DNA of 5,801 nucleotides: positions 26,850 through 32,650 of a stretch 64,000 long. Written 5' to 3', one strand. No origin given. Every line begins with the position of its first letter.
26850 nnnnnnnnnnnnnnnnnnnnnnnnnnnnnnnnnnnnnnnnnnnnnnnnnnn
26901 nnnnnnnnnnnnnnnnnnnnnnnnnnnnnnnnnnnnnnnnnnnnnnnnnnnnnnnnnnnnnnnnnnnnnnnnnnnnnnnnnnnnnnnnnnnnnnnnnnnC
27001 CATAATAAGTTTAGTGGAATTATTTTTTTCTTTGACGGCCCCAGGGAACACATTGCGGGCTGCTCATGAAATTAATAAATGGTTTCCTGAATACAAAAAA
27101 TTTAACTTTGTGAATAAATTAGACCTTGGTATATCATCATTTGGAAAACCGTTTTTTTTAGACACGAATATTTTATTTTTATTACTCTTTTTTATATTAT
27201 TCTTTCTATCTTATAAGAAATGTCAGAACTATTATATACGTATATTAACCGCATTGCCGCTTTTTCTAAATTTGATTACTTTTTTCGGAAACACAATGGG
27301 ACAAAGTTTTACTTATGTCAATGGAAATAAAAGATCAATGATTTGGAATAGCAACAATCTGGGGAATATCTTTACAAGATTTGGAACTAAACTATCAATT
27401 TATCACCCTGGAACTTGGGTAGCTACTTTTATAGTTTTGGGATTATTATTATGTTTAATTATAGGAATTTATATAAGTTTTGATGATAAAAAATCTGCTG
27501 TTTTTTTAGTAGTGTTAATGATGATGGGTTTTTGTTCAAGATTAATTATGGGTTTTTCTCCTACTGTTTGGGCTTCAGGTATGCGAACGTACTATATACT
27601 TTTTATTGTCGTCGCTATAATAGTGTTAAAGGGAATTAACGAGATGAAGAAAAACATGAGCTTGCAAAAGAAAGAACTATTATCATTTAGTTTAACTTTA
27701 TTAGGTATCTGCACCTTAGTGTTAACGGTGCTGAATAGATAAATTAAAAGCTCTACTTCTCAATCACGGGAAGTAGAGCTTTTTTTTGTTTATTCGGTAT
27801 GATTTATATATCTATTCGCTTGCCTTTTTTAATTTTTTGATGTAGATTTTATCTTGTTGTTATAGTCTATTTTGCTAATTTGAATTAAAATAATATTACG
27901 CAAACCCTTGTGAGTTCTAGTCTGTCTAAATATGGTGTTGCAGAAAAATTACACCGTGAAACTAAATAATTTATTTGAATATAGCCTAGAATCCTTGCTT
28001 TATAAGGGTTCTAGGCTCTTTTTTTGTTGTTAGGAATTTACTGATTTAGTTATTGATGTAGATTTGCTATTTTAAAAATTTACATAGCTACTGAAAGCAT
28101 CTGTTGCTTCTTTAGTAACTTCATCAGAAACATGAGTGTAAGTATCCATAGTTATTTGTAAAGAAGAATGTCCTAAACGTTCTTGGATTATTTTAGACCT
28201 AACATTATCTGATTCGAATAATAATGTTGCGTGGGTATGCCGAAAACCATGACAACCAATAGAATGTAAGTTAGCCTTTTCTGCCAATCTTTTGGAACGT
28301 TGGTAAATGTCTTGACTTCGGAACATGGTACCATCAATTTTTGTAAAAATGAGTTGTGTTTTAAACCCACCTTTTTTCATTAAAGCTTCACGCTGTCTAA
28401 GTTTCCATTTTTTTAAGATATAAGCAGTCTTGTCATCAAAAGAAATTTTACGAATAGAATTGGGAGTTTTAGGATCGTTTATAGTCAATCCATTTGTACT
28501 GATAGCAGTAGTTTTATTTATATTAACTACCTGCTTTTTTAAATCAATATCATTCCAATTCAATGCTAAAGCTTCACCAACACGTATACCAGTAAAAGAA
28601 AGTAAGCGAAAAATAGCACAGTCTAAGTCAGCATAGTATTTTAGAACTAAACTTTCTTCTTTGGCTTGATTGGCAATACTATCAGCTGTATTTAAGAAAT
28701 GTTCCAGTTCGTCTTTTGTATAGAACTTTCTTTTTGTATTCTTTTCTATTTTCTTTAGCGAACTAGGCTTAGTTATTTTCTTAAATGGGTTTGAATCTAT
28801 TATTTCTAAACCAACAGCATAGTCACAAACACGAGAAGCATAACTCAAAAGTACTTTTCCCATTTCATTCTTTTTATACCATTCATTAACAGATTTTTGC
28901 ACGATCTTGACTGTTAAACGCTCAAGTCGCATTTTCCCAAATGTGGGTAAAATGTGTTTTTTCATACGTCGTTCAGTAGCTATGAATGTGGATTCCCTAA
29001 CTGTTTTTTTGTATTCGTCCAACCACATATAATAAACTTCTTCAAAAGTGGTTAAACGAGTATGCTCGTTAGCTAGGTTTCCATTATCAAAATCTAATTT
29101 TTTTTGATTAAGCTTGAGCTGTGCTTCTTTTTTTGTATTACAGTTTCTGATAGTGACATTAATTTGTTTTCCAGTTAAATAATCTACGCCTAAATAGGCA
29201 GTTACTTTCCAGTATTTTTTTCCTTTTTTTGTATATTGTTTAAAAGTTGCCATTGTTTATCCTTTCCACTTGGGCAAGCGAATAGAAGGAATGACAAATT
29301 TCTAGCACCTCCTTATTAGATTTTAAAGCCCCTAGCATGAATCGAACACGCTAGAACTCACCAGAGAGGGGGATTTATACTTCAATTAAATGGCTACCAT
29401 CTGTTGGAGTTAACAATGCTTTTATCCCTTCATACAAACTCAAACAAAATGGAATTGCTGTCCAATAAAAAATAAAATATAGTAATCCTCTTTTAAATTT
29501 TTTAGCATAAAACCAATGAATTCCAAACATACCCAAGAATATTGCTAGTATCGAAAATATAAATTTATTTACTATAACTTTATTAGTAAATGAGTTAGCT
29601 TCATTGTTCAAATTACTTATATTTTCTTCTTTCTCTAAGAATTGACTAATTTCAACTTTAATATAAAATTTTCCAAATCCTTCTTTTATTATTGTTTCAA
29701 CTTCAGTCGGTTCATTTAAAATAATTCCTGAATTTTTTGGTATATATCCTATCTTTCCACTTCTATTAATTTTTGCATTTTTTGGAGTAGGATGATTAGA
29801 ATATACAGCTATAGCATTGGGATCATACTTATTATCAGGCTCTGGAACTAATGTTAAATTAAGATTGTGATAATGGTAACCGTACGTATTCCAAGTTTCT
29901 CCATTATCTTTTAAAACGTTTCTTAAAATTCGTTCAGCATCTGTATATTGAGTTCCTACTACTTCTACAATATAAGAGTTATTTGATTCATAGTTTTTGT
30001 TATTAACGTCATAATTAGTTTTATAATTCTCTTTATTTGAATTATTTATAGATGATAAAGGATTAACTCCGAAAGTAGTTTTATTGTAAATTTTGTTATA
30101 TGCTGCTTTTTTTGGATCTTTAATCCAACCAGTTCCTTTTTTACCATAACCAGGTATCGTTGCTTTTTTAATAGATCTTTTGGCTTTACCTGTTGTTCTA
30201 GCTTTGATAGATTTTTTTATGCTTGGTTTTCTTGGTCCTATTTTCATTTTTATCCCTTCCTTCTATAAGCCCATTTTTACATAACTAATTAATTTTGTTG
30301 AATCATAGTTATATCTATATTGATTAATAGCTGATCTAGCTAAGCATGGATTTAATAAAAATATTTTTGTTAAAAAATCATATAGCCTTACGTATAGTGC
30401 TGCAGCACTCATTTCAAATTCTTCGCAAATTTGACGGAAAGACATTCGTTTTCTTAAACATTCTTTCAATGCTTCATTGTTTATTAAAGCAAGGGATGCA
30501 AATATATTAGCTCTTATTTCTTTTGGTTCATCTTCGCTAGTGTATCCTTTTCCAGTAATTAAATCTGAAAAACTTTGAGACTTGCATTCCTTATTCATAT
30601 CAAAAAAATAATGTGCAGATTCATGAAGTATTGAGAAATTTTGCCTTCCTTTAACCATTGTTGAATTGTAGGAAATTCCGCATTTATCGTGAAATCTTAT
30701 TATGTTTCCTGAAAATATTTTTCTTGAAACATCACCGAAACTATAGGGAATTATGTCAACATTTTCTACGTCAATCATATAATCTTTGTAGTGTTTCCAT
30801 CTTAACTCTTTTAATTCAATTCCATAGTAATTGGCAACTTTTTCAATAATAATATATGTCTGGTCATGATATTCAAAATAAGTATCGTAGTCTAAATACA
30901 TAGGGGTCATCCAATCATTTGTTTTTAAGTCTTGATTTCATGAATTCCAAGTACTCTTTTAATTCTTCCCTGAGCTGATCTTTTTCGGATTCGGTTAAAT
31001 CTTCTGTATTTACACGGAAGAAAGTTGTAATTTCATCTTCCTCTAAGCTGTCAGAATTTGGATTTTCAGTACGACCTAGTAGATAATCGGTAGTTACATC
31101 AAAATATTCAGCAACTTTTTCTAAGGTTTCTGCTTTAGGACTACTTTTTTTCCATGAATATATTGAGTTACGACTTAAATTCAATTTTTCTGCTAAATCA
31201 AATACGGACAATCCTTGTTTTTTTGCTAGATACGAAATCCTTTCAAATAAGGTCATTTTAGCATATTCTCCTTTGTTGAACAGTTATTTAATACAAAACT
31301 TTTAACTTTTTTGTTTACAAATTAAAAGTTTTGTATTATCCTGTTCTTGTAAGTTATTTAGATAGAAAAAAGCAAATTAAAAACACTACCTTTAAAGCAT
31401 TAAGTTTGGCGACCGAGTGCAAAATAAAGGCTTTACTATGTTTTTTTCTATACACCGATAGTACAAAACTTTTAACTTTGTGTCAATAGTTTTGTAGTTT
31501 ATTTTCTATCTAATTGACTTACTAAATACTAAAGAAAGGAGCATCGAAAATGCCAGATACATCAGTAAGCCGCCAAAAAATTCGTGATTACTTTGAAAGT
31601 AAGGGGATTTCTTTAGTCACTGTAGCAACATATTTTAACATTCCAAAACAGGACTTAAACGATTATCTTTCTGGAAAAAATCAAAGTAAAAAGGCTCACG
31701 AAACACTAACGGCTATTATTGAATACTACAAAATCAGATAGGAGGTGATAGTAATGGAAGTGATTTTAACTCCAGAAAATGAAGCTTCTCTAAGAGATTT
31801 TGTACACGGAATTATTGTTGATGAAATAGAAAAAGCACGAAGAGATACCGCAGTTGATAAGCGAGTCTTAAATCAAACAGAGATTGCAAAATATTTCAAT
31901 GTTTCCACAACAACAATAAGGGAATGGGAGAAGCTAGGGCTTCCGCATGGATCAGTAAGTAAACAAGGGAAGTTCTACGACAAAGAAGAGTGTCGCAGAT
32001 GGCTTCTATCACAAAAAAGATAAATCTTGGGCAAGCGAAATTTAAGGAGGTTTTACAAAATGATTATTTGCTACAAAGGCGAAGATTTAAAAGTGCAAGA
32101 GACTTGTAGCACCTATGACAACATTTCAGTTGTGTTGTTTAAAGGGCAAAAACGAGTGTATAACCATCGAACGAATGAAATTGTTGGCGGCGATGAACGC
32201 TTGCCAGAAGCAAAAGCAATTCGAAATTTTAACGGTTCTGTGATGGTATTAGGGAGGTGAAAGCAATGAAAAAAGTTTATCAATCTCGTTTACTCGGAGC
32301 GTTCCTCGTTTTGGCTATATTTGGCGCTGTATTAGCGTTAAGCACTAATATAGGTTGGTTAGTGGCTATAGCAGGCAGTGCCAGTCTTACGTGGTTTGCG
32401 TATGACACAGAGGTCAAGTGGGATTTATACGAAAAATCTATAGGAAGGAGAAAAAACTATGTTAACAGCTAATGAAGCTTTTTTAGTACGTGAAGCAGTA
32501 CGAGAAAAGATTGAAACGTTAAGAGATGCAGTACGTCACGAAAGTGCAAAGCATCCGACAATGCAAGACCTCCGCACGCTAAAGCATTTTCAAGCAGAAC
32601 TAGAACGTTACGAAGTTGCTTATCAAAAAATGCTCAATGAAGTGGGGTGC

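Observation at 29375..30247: Membrane-anchored HIRAN-domain protein (Lys-rich N-terminus + HIRAN + TM2 anchor) at the integrase/repressor moron site: candidate DNA-end-sensing superinfection exclusion or defence protein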

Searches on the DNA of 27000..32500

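Call 58: search_rna_families(source=window, start=27000, end=32500, threshold=evalue, max_evalue=1)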
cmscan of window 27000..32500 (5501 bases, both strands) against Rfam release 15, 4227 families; matches with E-value up to 1: 3.
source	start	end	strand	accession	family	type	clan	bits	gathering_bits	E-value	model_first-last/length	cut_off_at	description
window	27747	27819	-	RF02844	RefA9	Gene; antisense;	-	31.3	49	0.068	1-64/64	no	Enterococcus sRNA A9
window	27731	27797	+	RF04071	MIR2863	Gene; miRNA;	CL00139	23.7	94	0.25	25-89/113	no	MIR2863 microRNA precursor family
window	28491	28550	-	RF00051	mir-17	Gene; miRNA;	-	21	49.5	0.28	1-80/80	no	mir-17 microRNA precursor family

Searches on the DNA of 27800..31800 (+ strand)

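Call 6: search_dna_similar(query=window:27800-31800:+, collection=phages, mode=near, max_rows=25)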
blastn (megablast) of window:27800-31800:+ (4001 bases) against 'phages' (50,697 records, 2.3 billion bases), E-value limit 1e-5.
Records with a match: 4; places in all: 4; records where one place covers at least 80% of the query: 0.
Best place of each record, by identity: >=99% 1; 95-99% 1; 90-95% 2.
By first word of the organism name: Enterococcus 4.
By host as written in the record: Enterococcus faecalis 3; Enterococcus sp. 1.
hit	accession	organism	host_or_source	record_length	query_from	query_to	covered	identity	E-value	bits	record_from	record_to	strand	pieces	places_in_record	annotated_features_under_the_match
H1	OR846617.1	Enterococcus phage Efs 1-1-1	Enterococcus faecalis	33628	101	4001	39%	97.9%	0e+0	2670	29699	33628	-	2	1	record has no annotation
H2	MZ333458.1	Enterococcus phage SEsuP-1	Enterococcus sp.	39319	2463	3946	31%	91.5%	0e+0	1678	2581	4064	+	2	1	hypothetical protein (x2) | transcriptional regulator, Xre family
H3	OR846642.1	Enterococcus phage Efs 1-1-1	Enterococcus faecalis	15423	4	223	5%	94.5%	8e-90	339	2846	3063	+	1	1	record has no annotation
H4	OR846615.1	Enterococcus phage Efs 1-1-1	Enterococcus faecalis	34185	150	216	2%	100.0%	2e-25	124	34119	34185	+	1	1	record has no annotation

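Call 97: get_annotated_region(hit=H2, flank=2600)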
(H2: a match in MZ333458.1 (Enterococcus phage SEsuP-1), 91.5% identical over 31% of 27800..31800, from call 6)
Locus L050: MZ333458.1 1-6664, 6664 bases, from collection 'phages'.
description: Enterococcus phage SEsuP-1, complete genome.
organism: Enterococcus phage SEsuP-1 (NCBI taxid 2859526)
taxonomy: Viruses; Duplodnaviria; Heunggongvirae; Uroviricota; Caudoviricetes
host: Enterococcus sp.; source: feces; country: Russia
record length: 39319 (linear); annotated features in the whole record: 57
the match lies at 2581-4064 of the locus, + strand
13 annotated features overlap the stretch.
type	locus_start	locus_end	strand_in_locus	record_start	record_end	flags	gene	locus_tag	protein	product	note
CDS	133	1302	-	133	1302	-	-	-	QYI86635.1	integrase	-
CDS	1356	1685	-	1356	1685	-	-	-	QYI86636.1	hypothetical protein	Lj928 prophage protein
CDS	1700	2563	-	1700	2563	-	-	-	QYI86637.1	LysM domain protein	-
CDS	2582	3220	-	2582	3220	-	-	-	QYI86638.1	hypothetical protein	-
CDS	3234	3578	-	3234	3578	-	-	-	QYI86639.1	transcriptional regulator, Xre family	-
CDS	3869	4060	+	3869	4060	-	-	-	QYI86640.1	hypothetical protein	-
CDS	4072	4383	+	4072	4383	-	-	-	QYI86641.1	hypothetical protein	-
CDS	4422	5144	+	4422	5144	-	-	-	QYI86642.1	antirepressor protein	-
CDS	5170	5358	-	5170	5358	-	-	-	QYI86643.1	hypothetical protein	-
CDS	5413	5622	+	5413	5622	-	-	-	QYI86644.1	hypothetical protein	-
CDS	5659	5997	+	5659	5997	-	-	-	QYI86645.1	hypothetical protein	-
CDS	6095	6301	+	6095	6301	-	-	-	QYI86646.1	hypothetical protein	-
CDS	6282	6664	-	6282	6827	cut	-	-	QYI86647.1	hypothetical protein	-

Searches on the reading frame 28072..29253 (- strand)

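Call 3: search_protein_families(library=pfam, proteins=[window:28072-29253:-], max_evalue=1)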
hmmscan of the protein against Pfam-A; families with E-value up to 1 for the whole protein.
window:28072-29253:- (393 aa): 7 families
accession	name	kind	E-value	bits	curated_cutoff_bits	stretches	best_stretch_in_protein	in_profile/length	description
PF00589.27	Phage_integrase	-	6.7e-24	85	27.1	1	178-377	3-170/172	Phage integrase family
PF14659.12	Phage_int_SAM_3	-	1.3e-18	67.4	22.6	1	69-125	1-57/58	Phage integrase, N-terminal SAM-like domain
PF22022.2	Phage_int_M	-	2.4e-09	37.7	27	1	70-160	1-93/96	Phage integrase central domain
PF14657.12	Arm-DNA-bind_4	-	1.3e-05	25.1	22.3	1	14-58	1-45/47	Arm DNA-binding domain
PF00439.30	Bromodomain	-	0.06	13.8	21.7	1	158-198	31-69/84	Bromodomain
PF22013.1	PG_1098_Fer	-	0.17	12.2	27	0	155-186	13-43/44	PG_1098 ferredoxin-like domain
PF22403.1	DUF6981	-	0.61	10.5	26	0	366-388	38-60/84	Domain of unknown function (DUF6981)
